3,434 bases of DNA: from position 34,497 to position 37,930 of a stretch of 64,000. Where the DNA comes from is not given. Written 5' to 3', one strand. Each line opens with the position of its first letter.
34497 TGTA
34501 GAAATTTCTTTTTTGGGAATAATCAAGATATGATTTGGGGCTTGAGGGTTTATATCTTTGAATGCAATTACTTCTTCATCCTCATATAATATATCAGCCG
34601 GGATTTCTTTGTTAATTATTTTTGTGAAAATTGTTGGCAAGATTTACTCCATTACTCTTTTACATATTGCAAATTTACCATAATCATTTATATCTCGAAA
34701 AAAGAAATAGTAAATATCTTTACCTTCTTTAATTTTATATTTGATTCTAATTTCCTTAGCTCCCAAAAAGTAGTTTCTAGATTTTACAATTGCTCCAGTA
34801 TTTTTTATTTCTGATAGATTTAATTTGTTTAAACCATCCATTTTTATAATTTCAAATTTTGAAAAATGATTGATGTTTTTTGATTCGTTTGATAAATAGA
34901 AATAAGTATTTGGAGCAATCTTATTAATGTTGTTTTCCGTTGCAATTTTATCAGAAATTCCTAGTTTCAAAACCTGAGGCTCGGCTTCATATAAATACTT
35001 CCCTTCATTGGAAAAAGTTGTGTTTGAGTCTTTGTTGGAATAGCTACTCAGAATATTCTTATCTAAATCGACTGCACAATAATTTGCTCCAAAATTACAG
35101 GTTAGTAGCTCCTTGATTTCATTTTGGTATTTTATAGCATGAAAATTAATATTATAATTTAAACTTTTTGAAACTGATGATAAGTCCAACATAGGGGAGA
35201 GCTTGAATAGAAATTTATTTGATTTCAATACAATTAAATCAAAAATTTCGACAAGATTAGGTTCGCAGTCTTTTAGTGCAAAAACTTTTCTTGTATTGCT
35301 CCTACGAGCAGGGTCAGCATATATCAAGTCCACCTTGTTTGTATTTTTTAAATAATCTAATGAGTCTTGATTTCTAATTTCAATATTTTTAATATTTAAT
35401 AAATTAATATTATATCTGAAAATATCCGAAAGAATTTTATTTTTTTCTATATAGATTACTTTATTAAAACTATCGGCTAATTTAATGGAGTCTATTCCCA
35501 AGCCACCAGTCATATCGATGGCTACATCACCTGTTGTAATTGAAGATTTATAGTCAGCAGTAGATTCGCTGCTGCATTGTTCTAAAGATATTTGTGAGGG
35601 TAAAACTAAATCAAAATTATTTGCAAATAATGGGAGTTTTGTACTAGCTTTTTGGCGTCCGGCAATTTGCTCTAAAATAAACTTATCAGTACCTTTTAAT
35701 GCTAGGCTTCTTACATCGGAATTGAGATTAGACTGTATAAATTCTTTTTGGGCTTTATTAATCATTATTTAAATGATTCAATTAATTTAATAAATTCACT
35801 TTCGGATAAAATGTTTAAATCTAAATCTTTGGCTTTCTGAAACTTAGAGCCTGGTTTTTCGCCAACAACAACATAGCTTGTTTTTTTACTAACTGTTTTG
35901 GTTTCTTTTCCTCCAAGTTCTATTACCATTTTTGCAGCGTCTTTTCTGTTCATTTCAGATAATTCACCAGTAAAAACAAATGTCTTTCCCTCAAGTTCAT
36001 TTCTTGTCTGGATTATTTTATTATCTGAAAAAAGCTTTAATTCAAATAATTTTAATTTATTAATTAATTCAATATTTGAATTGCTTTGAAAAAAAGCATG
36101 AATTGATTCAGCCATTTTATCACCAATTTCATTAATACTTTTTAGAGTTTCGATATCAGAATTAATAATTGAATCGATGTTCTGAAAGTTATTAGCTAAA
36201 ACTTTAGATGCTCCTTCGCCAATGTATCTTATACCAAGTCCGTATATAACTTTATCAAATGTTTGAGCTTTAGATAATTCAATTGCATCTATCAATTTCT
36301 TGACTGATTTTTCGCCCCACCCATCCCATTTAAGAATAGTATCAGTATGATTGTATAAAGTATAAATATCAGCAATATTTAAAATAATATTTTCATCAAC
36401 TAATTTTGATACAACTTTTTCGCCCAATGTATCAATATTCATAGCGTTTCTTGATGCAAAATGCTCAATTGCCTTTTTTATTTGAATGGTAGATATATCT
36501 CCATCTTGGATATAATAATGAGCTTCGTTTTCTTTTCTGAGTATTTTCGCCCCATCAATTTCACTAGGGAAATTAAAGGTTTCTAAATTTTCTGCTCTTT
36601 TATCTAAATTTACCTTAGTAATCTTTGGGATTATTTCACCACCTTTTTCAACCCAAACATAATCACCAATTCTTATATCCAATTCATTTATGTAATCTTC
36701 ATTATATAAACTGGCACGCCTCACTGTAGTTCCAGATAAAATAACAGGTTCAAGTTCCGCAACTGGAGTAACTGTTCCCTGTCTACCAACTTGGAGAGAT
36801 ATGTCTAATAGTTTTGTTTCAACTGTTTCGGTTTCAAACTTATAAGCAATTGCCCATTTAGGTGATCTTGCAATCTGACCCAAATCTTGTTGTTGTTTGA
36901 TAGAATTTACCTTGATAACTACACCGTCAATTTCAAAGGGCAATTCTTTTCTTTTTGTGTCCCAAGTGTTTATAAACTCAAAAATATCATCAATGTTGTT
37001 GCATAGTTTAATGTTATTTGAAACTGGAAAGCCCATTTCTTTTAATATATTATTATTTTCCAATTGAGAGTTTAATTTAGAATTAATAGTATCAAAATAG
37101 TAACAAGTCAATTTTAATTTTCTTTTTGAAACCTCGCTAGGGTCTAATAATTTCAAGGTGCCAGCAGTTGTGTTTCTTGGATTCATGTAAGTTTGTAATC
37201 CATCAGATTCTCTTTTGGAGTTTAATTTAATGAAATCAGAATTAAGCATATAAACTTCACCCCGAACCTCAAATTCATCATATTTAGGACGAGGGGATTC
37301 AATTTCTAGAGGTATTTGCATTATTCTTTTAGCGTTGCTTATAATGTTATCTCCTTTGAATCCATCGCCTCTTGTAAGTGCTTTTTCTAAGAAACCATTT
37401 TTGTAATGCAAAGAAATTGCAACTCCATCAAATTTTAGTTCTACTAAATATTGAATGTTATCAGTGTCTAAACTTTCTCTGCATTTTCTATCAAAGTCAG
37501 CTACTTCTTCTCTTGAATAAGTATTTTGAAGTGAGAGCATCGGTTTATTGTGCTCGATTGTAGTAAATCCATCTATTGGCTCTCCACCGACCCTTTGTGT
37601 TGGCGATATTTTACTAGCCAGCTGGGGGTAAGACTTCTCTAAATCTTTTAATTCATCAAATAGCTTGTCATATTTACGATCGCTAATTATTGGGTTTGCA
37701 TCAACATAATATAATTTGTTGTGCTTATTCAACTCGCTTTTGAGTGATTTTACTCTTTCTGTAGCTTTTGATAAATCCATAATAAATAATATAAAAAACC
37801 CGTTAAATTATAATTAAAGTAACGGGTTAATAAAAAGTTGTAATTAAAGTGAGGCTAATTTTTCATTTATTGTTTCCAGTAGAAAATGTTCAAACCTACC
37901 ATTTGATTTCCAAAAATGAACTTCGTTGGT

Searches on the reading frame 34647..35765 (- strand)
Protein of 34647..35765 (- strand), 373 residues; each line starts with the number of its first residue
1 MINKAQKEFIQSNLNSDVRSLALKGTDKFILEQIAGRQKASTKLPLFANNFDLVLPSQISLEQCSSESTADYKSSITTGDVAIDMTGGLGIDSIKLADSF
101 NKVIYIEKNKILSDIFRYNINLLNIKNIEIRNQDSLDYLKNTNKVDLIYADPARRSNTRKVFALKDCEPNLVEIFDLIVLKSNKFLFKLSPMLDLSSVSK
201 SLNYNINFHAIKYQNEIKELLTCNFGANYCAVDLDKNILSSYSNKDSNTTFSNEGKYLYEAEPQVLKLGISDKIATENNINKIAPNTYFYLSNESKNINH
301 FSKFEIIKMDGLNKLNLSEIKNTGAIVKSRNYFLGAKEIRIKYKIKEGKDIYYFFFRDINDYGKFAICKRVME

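Call 35: search_protein_families(library=pfam, proteins=[window:34647-35765:-], max_evalue=0.00001)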
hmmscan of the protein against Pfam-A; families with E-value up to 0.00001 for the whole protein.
window:34647-35765:- (373 aa): 1 family
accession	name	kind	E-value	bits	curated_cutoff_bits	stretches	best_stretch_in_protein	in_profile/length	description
PF22013.1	PG_1098_Fer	-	2.2e-06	27.8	27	1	257-295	1-39/44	PG_1098 ferredoxin-like domain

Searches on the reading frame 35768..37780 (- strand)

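Call 35: search_protein_families(library=pfam, proteins=[window:35768-37780:-], max_evalue=0.00001)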
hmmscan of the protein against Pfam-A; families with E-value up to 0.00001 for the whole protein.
window:35768-37780:- (671 aa): 7 families
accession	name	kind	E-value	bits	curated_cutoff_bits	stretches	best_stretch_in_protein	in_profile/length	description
PF01653.23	DNA_ligase_aden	-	2.8e-85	286.3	27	1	71-317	3-252/253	NAD-dependent DNA ligase adenylation domain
PF03120.22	DNA_ligase_OB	-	6.7e-33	112.8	32.9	1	321-397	1-77/79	NAD-dependent DNA ligase OB-fold domain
PF12826.13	HHH_2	-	3.6e-20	72.3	27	1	511-573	2-64/64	Helix-hairpin-helix motif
PF00533.33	BRCT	-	3.3e-14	53.3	21.3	1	594-667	4-78/78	BRCA1 C Terminus (BRCT) domain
PF22745.1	Nlig-Ia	-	2.2e-09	38.2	27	1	7-59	3-55/92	DNA ligase-like, N-terminal NAD+-binding domain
PF14520.12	HHH_5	-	2e-07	31.8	27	0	516-563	6-54/57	Helix-hairpin-helix domain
PF12738.14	PTCB-BRCT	-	4.4e-07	30.2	22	1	606-658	7-59/63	twin BRCT domain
